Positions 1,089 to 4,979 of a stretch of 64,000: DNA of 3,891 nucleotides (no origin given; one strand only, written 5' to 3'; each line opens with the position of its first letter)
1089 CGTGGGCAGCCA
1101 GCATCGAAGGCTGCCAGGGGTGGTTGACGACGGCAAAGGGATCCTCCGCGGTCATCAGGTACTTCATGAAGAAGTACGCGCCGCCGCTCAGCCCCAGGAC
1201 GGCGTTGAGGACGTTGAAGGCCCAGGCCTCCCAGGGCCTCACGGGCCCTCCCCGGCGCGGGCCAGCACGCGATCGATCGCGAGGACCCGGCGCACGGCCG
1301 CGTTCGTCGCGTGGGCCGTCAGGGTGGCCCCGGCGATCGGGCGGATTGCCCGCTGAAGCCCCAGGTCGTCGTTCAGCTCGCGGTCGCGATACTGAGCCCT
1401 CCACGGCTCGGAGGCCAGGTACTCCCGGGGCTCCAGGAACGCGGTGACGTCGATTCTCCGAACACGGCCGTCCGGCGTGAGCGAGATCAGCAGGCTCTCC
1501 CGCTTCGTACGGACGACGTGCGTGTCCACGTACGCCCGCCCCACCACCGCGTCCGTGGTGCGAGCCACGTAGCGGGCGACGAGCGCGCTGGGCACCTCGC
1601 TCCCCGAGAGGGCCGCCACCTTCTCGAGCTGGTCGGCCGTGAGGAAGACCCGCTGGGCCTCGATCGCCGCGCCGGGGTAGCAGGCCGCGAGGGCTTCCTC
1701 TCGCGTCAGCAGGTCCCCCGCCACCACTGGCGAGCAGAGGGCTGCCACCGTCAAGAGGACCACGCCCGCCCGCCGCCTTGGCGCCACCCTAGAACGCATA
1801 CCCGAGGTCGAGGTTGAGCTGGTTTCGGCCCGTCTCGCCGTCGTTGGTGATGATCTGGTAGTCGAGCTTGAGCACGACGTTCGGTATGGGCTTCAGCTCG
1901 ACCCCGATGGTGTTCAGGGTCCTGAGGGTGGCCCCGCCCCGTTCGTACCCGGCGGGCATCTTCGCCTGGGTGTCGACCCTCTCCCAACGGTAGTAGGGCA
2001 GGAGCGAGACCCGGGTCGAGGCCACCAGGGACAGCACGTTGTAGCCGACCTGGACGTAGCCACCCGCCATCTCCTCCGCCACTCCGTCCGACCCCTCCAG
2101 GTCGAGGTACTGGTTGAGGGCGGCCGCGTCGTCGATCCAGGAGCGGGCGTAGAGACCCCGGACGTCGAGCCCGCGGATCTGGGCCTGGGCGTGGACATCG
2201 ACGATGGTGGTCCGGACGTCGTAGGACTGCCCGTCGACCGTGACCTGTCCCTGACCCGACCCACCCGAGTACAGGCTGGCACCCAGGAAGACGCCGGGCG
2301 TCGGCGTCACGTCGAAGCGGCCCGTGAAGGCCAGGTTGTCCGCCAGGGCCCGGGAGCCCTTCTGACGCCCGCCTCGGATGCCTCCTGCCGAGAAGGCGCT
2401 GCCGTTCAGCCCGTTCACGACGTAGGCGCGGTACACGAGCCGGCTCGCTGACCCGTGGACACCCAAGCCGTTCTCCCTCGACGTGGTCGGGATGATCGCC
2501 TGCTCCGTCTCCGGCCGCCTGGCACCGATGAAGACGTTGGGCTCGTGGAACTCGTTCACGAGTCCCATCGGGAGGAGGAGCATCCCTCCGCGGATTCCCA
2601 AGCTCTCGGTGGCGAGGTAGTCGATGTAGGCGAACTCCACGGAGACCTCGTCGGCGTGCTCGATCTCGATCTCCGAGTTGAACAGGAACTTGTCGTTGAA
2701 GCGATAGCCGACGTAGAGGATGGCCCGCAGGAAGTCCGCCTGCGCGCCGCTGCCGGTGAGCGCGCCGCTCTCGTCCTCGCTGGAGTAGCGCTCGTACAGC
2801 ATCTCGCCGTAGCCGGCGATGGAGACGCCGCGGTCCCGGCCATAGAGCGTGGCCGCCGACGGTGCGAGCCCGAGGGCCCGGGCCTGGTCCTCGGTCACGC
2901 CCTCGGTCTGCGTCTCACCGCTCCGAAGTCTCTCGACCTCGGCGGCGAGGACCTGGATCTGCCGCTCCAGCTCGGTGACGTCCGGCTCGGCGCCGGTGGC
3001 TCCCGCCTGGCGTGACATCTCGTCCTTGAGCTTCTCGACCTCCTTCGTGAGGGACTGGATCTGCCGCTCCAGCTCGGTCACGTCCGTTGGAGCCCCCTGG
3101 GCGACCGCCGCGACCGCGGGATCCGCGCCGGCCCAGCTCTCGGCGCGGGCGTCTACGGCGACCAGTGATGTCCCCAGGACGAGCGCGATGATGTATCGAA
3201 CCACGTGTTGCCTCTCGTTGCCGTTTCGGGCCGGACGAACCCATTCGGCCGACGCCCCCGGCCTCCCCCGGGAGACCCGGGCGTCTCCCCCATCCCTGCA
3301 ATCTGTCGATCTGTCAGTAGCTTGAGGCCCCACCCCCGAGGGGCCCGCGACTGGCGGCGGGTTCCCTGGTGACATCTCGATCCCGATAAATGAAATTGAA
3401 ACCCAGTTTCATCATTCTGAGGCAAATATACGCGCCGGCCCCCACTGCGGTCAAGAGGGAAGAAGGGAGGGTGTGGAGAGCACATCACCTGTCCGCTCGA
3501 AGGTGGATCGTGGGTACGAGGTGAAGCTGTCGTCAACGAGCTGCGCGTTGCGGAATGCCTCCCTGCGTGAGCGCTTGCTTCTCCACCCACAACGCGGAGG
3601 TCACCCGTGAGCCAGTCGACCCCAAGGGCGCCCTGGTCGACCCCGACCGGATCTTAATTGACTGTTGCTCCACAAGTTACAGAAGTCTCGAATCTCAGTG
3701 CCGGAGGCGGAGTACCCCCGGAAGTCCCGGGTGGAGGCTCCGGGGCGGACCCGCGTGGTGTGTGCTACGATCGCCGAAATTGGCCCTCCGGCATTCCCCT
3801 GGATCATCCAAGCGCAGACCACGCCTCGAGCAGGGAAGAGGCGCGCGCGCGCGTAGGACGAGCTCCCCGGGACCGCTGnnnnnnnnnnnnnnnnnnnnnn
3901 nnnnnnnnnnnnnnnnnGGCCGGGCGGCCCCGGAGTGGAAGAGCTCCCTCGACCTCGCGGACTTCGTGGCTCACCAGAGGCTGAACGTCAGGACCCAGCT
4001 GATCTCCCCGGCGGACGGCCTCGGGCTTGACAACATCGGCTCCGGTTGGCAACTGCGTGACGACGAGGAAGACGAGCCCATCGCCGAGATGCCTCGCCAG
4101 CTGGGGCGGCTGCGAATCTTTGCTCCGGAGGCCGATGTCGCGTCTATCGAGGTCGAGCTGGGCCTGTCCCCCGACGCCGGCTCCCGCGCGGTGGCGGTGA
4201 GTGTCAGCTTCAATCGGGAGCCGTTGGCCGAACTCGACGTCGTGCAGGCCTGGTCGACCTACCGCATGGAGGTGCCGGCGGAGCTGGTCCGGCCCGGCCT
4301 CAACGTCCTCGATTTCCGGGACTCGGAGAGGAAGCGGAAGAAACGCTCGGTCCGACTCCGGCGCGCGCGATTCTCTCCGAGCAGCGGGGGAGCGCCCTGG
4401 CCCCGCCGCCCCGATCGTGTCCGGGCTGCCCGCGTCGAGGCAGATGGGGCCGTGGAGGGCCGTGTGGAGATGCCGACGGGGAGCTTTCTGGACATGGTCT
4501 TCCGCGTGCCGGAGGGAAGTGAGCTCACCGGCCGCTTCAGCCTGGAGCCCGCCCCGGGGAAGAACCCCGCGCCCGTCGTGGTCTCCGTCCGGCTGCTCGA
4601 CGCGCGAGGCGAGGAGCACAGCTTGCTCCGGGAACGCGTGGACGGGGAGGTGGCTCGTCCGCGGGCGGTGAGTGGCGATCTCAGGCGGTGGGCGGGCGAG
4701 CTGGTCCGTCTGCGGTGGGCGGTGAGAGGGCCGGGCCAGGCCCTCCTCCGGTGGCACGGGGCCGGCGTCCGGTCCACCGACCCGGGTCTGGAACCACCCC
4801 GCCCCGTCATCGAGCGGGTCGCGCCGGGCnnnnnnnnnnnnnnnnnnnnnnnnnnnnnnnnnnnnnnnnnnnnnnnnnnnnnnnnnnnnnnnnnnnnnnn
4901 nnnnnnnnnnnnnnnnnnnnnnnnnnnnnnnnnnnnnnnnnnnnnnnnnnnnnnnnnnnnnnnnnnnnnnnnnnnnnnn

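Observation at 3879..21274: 17.4-kb envelope island: two Thr-type sulfatase-fold lipoproteins plus six giant GT-C-like membrane proteins, with no cytoplasmic sugar-activation or export genes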

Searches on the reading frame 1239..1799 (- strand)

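Call 9: search_protein_families(library=pfam, proteins=[window:1239-1799:-], max_evalue=0.01)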
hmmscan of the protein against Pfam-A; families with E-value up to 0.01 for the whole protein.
window:1239-1799:- (186 aa): 1 family
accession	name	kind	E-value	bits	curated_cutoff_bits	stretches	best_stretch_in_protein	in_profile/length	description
PF04205.19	FMN_bind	-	0.0091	17.1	22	0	104-173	9-76/77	FMN-binding domain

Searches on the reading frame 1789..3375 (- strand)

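Call 9: search_protein_families(library=pfam, proteins=[window:1789-3375:-], max_evalue=0.01)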
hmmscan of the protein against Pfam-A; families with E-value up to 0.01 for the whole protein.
window:1789-3375:- (528 aa): 5 families
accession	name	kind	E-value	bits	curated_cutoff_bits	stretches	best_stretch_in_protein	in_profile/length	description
PF25785.1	TPR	-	0.00011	22.9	27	0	130-159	20-49/110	Nucleoprotein TPR-like domain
PF14282.11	FlxA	-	0.00013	22.5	26.3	1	96-158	16-76/101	FlxA-like protein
PF04977.20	DivIC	-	0.0003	21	28.9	0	133-176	33-73/80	Septum formation initiator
PF06698.16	DUF1192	-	0.00041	20.8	25.5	0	133-153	22-42/58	Protein of unknown function (DUF1192)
PF07716.20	bZIP_2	-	0.0058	17.1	22.3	0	98-119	33-54/54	Basic region leucine zipper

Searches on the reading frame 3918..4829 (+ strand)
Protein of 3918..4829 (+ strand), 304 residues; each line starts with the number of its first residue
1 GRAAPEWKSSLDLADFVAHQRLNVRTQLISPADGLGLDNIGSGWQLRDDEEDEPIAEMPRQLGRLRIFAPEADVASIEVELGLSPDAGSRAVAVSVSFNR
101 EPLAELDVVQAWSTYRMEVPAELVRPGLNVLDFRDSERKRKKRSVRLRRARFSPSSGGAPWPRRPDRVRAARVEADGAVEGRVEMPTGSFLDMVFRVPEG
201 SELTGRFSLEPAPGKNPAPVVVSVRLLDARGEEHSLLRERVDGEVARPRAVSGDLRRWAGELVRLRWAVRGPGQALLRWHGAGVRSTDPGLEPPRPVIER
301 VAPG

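Call 63: search_solved_structures(query=A3, max_evalue=10, show_alignments=0)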
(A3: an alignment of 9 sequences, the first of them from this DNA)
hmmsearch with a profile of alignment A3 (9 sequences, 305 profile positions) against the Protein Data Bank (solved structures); distinct sequences matched with E-value up to 10: 7.
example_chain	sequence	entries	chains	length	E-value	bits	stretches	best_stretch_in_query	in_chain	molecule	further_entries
5ej1_B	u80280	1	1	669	2.9e-05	26.5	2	72-131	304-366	Putative cellulose synthase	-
4hg6_B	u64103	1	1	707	3.4e-05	26.3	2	72-131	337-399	Cellulose Synthase Subunit B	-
4p00_B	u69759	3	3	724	3.6e-05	26.2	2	72-131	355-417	Cellulose Synthase B subunit | Cellulose Synthase subunit B | Putative cellulose synthase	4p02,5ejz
5eiy_B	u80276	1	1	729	3.7e-05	26.2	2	72-131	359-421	Putative cellulose synthase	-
4wjb_A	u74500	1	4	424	0.72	12.1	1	99-225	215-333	Putative amidohydrolase/peptidase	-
2r16_A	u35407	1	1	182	0.73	12.1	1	74-125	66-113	Neurexin-1-alpha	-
8uid_B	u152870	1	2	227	1.2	11.4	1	90-149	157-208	Beta-galactosidase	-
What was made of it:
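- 3879..6119 (+): g1: 746-aa lipoprotein. N-terminal domain of about 300 aa (BcsB-CBD-like), then a sulfatase-fold AP-superfamily domain with a Thr nucleophile. The N-domain profile hits BcsB 4hg6_B/5ej1_B at E about 3e-5 (call 63).
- The g1 N-domain resembles the BcsB carbohydrate-binding domain (call 63).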
